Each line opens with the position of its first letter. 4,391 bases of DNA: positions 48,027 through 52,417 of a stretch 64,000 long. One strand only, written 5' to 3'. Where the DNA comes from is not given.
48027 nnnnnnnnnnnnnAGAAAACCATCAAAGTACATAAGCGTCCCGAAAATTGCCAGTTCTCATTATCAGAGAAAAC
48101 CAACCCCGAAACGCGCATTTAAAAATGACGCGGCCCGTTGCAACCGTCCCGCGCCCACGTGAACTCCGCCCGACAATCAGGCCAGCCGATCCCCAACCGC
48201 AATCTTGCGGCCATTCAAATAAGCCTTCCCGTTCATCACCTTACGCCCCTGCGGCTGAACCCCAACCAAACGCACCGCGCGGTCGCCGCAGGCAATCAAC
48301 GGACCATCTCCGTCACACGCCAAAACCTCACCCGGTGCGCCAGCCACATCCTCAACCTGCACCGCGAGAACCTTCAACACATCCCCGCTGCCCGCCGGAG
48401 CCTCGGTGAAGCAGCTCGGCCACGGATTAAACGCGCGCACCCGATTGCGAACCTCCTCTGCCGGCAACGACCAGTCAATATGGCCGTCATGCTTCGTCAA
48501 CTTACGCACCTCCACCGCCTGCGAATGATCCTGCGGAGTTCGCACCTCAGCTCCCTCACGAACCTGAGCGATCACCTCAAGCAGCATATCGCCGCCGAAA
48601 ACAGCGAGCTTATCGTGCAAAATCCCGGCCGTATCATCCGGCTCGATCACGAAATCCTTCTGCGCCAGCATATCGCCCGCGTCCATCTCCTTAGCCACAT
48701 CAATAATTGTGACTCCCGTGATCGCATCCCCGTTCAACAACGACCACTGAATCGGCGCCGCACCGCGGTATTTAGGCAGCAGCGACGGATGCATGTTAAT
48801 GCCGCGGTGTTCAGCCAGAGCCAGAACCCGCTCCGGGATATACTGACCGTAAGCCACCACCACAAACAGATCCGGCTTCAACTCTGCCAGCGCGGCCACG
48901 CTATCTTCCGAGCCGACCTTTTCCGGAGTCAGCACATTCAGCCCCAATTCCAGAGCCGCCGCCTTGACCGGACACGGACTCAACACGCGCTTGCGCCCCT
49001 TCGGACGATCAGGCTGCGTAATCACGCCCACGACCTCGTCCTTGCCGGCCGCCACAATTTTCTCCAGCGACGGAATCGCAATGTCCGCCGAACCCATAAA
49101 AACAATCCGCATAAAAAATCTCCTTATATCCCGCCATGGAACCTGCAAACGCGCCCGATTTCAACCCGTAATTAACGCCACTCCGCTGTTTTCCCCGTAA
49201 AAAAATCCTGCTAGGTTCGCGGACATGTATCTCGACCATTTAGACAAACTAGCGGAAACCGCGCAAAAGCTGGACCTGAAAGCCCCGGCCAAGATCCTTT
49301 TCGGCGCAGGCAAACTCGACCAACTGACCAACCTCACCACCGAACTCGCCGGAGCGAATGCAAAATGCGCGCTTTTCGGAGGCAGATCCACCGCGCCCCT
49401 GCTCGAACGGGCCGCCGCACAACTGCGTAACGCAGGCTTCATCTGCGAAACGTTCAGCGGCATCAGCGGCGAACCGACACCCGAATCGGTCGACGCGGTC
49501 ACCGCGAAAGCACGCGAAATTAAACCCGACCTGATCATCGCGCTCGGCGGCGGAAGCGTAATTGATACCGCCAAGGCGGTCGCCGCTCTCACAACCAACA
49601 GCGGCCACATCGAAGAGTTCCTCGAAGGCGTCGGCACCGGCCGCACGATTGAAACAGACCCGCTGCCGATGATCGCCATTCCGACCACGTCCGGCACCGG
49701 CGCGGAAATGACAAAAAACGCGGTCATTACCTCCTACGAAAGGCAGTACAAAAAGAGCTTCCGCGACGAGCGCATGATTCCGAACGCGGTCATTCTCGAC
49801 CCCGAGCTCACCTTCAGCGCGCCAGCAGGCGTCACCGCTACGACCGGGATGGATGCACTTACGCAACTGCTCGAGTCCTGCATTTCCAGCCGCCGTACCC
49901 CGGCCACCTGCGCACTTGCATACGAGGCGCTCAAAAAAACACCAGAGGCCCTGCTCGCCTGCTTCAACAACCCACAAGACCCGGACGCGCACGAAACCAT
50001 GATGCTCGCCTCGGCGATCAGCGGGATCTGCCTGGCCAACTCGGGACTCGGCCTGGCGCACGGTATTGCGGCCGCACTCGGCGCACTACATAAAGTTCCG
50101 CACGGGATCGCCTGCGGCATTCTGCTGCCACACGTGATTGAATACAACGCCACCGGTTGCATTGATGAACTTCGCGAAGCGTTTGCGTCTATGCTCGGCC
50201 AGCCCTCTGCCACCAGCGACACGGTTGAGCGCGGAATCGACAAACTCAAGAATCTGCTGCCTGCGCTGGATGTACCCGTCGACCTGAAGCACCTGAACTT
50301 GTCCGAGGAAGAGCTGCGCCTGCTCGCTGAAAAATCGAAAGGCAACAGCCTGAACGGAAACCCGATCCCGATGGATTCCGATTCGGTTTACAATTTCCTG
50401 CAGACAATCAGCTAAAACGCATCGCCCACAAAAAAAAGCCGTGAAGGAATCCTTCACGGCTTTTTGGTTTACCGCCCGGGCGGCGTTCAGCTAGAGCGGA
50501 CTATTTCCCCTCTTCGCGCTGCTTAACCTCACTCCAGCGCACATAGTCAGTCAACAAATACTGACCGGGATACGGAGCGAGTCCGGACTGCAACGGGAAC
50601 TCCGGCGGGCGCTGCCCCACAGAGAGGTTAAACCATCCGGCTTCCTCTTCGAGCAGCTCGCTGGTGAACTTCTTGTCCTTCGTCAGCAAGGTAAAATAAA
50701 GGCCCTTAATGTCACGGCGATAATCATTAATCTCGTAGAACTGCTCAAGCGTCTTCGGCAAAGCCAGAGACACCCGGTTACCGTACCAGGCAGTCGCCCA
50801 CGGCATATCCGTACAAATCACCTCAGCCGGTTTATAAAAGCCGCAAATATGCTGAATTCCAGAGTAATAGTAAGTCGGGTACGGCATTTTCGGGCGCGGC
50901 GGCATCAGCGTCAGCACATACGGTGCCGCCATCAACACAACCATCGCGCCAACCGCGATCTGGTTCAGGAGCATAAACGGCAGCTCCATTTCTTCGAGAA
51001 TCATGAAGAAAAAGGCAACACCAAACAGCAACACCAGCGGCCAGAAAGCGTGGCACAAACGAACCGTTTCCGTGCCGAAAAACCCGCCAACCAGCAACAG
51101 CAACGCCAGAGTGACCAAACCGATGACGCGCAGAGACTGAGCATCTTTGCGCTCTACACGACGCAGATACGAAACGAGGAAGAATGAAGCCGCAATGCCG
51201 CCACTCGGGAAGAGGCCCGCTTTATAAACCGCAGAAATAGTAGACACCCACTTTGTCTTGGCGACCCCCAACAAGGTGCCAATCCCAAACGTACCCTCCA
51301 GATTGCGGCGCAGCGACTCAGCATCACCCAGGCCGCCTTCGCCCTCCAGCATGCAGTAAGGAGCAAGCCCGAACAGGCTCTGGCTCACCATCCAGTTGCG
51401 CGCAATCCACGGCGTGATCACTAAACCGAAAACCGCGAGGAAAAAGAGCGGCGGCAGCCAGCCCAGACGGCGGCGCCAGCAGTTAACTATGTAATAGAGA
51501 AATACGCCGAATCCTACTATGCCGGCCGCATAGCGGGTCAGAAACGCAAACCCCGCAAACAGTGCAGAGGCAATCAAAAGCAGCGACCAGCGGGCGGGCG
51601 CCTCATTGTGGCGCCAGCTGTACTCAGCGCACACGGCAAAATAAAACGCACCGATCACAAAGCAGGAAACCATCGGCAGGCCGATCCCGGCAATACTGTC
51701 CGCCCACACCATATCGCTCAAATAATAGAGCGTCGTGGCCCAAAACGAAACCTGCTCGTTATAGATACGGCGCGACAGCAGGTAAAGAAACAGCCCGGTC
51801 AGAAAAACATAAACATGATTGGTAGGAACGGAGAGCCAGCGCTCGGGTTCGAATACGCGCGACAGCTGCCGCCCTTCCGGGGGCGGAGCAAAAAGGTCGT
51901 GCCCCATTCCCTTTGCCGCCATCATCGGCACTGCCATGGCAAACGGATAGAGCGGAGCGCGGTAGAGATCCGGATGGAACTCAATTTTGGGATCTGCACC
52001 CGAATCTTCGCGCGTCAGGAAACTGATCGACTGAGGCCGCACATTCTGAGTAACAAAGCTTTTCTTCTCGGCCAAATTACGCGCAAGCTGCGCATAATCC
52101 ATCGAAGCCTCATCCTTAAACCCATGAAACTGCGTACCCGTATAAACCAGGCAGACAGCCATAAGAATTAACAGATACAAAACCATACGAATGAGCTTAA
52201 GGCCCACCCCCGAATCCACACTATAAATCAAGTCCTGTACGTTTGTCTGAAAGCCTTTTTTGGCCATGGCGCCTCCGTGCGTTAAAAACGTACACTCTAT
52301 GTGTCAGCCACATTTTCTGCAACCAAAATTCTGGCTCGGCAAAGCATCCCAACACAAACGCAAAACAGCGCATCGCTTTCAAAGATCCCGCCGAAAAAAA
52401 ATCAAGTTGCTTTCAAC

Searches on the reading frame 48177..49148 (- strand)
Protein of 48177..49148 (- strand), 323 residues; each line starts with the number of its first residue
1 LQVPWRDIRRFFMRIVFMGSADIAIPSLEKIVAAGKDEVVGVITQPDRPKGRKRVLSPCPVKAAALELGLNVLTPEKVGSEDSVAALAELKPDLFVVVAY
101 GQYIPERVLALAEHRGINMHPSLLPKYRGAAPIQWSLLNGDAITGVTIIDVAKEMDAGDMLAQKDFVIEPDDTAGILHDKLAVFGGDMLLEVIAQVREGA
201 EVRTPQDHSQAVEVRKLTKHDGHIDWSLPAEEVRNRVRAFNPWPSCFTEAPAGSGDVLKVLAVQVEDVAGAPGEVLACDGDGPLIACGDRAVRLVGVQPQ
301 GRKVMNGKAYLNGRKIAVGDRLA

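Call 3: search_protein_families(library=ncbifam, proteins=[window:48177-49148:-], max_evalue=0.01)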
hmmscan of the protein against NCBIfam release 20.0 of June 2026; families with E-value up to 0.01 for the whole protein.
window:48177-49148:- (323 aa): 7 families
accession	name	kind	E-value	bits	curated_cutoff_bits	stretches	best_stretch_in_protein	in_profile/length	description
TIGR00460.1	fmt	equivalog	3.7e-85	285.8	201.5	1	13-316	1-306/315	methionyl-tRNA formyltransferase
NF005998.1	PRK08125.1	equivalog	3.4e-49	167.8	777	1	14-312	2-294/649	bifunctional UDP-4-amino-4-deoxy-L-arabinose formyltransferase/UDP-glucuronic acid oxidase ArnA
NF005414.0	PRK06988.1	equivalog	1.6e-45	155.5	316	1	13-292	3-280/311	formyltransferase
TIGR00639.1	PurN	equivalog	8e-16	58.1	150.1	1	83-199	71-187/192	phosphoribosylglycinamide formyltransferase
NF005755.0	PRK07579.1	equivalog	2.5e-09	37.3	238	1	93-203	67-174/245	dTDP-4-amino-4,6-dideoxyglucose formyltransferase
NF004684.0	PRK06027.1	subfamily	3.3e-09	36.8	223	1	82-173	156-247/286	formyltetrahydrofolate deformylase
TIGR00655.1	PurU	equivalog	1.2e-07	31.7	285.95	1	83-174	152-243/280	formyltetrahydrofolate deformylase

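Call 4: search_protein_families(library=pfam, proteins=[window:48177-49148:-], max_evalue=0.01)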
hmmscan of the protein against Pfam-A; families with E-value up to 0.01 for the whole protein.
window:48177-49148:- (323 aa): 2 families
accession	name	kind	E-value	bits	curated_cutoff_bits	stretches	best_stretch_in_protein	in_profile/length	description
PF00551.24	Formyl_trans_N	-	2.1e-40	138.8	26.1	1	13-193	1-181/181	Formyl transferase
PF02911.23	Formyl_trans_C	-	4.9e-25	88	21.1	1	216-314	1-99/100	Formyl transferase, C-terminal domain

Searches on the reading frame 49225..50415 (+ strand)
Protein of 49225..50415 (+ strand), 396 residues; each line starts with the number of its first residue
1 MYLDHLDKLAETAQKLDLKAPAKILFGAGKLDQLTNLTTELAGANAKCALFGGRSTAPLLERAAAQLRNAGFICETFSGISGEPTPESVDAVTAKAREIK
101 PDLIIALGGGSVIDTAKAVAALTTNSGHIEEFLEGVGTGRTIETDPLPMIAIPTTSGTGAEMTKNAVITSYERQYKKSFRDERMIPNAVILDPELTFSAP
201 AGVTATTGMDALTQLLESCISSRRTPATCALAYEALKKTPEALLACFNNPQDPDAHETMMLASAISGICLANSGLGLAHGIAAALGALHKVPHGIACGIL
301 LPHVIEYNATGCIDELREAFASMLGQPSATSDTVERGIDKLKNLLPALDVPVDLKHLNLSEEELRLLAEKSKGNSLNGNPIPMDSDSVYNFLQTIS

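Call 73: search_protein_families(library=pfam, proteins=[window:49225-50415:+], max_evalue=0.001)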
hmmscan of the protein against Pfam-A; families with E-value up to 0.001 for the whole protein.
window:49225-50415:+ (396 aa): 3 families
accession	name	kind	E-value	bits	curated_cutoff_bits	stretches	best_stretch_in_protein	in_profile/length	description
PF00465.25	Fe-ADH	-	9e-49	165.7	31.3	1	21-193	1-168/168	Iron-containing alcohol dehydrogenase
PF25137.1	ADH_Fe_C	-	2.5e-36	125.7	27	1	204-394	1-192/194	Fe-containing alcohol dehydrogenase family, C-terminal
PF13685.12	Fe-ADH_2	-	5.5e-12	46.4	28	1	26-123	2-97/149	Iron-containing alcohol dehydrogenase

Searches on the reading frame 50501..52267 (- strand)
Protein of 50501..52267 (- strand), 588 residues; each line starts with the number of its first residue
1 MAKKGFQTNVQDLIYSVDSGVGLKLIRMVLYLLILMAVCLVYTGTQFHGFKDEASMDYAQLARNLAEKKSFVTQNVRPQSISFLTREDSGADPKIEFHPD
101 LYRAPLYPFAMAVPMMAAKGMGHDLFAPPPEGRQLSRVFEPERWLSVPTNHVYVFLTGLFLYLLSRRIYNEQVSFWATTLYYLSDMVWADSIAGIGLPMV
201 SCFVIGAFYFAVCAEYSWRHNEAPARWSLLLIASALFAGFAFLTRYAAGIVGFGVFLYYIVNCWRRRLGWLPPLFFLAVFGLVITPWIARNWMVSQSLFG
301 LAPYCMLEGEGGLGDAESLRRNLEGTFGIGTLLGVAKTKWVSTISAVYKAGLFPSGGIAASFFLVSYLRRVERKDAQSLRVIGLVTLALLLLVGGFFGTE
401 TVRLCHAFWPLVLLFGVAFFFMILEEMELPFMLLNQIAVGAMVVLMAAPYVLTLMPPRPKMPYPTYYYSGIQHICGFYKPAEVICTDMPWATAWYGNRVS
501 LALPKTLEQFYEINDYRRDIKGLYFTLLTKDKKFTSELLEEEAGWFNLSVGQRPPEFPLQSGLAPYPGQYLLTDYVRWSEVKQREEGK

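Call 3: search_protein_families(library=ncbifam, proteins=[window:50501-52267:-], max_evalue=0.01)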
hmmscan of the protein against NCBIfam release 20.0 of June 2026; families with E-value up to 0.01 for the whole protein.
window:50501-52267:- (588 aa): 0 families

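Call 4: search_protein_families(library=pfam, proteins=[window:50501-52267:-], max_evalue=0.01)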
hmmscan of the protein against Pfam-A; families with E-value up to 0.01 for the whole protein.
window:50501-52267:- (588 aa): 1 family
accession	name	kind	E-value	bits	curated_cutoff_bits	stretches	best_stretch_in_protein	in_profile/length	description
PF13231.12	PMT_2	-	7.9e-07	29.9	26.1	1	151-281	29-155/160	Dolichyl-phosphate-mannose-protein mannosyltransferase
